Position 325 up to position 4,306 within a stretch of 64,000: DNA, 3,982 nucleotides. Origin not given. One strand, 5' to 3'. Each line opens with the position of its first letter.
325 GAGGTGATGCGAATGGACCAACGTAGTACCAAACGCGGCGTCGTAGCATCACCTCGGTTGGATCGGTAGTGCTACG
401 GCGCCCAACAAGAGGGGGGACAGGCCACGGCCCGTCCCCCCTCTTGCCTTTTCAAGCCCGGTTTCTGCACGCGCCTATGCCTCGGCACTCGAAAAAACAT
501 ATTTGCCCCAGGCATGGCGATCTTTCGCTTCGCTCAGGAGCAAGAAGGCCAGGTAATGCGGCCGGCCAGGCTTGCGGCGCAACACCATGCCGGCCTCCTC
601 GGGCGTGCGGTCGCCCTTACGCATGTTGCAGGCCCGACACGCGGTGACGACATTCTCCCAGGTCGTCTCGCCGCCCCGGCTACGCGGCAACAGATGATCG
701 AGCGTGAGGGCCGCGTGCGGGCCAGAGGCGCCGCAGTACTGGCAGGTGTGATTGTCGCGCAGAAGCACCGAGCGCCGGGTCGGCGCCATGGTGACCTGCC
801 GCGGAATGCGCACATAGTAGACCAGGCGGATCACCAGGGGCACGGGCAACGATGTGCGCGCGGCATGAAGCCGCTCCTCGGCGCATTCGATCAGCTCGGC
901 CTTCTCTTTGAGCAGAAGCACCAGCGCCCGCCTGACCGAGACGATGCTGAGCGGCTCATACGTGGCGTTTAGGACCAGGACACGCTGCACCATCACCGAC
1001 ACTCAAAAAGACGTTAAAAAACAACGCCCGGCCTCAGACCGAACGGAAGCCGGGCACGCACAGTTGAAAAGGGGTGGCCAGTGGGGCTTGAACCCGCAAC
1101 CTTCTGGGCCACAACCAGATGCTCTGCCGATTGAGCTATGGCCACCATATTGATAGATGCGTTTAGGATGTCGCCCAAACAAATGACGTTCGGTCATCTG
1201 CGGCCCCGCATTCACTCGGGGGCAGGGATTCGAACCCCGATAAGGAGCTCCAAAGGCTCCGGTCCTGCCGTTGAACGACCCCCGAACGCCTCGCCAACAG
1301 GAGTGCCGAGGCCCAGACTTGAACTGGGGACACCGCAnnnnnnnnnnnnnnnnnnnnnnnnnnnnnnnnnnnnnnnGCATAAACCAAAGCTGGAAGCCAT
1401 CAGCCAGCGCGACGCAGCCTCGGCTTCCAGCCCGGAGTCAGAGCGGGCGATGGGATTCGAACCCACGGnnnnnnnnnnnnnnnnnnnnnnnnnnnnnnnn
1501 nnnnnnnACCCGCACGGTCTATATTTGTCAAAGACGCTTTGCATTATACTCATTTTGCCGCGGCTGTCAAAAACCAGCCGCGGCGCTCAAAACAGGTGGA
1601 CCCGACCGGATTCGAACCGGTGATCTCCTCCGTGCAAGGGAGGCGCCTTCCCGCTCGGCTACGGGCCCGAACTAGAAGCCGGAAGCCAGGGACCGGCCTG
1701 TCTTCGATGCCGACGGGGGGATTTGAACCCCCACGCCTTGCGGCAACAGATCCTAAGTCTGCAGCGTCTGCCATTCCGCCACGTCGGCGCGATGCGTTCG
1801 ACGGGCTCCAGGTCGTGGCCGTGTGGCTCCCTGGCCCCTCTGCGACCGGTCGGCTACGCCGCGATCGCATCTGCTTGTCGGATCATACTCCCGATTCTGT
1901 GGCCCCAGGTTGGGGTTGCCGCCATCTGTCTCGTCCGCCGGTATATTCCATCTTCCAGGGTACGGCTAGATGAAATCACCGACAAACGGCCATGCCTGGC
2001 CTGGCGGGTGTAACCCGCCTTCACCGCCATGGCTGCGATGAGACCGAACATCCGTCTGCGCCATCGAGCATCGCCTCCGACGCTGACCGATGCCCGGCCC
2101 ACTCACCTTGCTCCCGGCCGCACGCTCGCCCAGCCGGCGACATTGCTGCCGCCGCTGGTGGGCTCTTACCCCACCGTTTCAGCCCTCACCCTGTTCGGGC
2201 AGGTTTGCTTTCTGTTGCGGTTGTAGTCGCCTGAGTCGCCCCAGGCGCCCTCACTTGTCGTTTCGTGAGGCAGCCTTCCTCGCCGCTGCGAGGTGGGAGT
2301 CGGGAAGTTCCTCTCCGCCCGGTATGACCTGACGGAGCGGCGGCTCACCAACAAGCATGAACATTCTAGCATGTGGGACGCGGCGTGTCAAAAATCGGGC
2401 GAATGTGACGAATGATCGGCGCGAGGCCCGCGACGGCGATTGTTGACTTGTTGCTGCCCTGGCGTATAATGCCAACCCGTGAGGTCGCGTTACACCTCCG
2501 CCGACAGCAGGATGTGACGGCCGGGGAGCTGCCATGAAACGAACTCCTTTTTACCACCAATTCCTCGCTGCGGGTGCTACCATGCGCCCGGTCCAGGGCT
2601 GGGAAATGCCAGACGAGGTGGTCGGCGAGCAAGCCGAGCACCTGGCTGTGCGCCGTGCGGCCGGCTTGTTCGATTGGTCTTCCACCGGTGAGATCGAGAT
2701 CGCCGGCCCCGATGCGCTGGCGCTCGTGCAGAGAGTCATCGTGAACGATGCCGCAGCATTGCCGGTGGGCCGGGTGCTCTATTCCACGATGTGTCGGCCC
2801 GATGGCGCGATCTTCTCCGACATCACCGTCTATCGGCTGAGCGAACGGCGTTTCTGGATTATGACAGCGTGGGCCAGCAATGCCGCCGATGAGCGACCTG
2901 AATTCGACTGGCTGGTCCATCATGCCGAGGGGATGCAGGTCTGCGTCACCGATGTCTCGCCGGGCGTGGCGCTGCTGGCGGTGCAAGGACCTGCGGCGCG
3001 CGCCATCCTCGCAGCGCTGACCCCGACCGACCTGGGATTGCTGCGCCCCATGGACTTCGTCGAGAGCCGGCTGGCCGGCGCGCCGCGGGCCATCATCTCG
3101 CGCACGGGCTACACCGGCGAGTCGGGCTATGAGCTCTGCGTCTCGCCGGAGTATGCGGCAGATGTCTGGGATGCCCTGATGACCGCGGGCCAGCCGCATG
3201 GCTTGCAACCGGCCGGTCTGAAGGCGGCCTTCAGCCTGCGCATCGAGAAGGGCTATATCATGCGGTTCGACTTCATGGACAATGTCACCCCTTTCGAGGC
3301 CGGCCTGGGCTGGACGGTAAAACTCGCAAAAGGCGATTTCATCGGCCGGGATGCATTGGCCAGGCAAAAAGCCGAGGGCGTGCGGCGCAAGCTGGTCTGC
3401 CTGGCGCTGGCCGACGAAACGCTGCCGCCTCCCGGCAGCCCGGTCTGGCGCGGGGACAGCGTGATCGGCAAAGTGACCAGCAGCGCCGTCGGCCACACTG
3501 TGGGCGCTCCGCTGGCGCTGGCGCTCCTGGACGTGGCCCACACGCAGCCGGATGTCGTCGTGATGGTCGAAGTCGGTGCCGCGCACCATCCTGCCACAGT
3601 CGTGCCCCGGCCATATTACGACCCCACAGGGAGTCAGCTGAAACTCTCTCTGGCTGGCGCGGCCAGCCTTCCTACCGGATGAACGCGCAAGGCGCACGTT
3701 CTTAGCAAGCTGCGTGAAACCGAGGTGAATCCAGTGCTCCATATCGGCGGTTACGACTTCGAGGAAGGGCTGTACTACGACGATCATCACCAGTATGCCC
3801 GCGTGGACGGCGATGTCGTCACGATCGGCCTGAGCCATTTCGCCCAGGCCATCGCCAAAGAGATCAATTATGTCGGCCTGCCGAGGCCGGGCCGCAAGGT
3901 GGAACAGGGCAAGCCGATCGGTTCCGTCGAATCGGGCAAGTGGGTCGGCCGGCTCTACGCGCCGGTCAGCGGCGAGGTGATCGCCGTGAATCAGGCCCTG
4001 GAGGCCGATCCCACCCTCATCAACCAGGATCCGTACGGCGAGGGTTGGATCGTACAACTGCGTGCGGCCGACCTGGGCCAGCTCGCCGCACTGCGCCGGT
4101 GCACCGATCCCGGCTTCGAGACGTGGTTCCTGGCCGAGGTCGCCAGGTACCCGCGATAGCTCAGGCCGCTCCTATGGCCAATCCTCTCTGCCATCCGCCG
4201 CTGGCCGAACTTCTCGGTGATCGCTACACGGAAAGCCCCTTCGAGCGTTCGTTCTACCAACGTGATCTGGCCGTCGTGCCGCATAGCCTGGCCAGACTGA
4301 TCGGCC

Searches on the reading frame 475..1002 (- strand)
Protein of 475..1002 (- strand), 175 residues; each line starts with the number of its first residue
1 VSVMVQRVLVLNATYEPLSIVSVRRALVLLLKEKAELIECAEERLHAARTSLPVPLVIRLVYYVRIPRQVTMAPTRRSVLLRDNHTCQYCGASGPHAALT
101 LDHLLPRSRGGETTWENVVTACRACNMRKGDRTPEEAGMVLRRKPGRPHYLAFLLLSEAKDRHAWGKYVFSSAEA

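Call 15: search_protein_families(library=pfam, proteins=[window:478-1002:-], max_evalue=0.00001)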
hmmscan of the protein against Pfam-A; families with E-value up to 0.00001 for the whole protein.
window:478-1002:- (175 aa): 2 families
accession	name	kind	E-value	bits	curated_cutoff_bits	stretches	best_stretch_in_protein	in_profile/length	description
PF14279.12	HNH_5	-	2.9e-16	59.6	27.5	1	87-139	1-53/56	HNH endonuclease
PF01844.29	HNH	-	9.7e-15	54.9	21.4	1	87-132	1-47/47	HNH endonuclease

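Call 61: find_encoding_contigs(protein=window:475-1002:-, flank=10000, max_places=3)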
Protein window:475-1002:- (175 aa): no gene with exactly this product is on record in the collection.

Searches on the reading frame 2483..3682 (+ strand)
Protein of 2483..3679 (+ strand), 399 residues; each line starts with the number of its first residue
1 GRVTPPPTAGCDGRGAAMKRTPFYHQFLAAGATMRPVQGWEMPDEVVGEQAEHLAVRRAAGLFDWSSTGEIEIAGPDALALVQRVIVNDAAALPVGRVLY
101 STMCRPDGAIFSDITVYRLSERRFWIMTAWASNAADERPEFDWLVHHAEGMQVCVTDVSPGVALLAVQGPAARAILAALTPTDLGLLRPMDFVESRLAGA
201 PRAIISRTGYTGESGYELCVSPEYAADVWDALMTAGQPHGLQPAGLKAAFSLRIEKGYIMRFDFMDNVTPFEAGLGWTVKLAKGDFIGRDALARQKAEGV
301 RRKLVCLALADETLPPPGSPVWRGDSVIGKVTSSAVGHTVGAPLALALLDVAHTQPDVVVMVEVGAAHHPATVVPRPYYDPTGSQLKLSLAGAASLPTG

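Call 15: search_protein_families(library=pfam, proteins=[window:2483-3679:+], max_evalue=0.00001)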
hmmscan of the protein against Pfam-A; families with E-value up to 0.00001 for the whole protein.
window:2483-3679:+ (399 aa): 2 families
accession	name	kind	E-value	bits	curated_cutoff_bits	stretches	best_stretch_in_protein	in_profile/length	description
PF01571.26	GCV_T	-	1.4e-75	254.3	25.6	1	24-278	2-255/255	Aminomethyltransferase folate-binding domain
PF08669.17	GCV_T_C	-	1.4e-19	70.2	25.9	1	302-380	1-80/80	Glycine cleavage T-protein C-terminal barrel domain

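Call 62: find_encoding_contigs(protein=window:2534-3682:+, flank=10000, max_places=3)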
Protein window:2534-3682:+ (382 aa): 4 contigs read that carry it; 3 places shown.
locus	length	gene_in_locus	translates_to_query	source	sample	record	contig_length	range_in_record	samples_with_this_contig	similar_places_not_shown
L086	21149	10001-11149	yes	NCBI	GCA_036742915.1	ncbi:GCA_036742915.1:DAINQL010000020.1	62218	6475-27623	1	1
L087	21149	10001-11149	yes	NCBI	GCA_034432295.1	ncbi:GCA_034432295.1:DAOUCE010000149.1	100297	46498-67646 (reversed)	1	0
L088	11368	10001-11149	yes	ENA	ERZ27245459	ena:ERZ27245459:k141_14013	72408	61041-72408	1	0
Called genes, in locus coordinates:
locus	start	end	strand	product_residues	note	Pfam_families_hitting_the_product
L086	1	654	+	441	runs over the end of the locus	-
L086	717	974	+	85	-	-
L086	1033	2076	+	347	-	PF03706:LPG_synthase_TM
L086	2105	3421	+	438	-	PF03721:UDPG_MGDP_dh_N, PF00984:UDPG_MGDP_dh, PF03720:UDPG_MGDP_dh_C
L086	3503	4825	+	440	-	PF00675:Peptidase_M16, PF05193:Peptidase_M16_C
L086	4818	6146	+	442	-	PF00675:Peptidase_M16, PF05193:Peptidase_M16_C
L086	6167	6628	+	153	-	PF01648:ACPS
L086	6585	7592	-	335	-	PF20511:PMI_typeI_cat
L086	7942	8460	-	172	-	PF01844:HNH, PF14279:HNH_5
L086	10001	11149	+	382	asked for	PF01571:GCV_T, PF08669:GCV_T_C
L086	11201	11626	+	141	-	PF01597:GCV_H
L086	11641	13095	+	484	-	PF01565:FAD_binding_4, PF02913:FAD-oxidase_C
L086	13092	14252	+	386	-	PF13183:Fer4_8, PF12838:Fer4_7 (weak), PF13484:Fer4_16 (weak), PF13534:Fer4_17, PF02754:CCG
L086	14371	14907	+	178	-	PF01381:HTH_3, PF12844:HTH_19 (weak), PF13560:HTH_31, PF07883:Cupin_2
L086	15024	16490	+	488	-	PF01547:SBP_bac_1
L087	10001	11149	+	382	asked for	PF01571:GCV_T, PF08669:GCV_T_C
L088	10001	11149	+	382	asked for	PF01571:GCV_T, PF08669:GCV_T_C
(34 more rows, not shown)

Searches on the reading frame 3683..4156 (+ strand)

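Call 15: search_protein_families(library=pfam, proteins=[window:3683-4156:+], max_evalue=0.00001)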
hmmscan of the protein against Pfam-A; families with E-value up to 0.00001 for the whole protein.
window:3683-4156:+ (158 aa): 1 family
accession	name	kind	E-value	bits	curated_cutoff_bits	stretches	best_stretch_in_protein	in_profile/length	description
PF01597.25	GCV_H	-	3.2e-37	127.6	22.2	1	30-137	1-109/122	Glycine cleavage H-protein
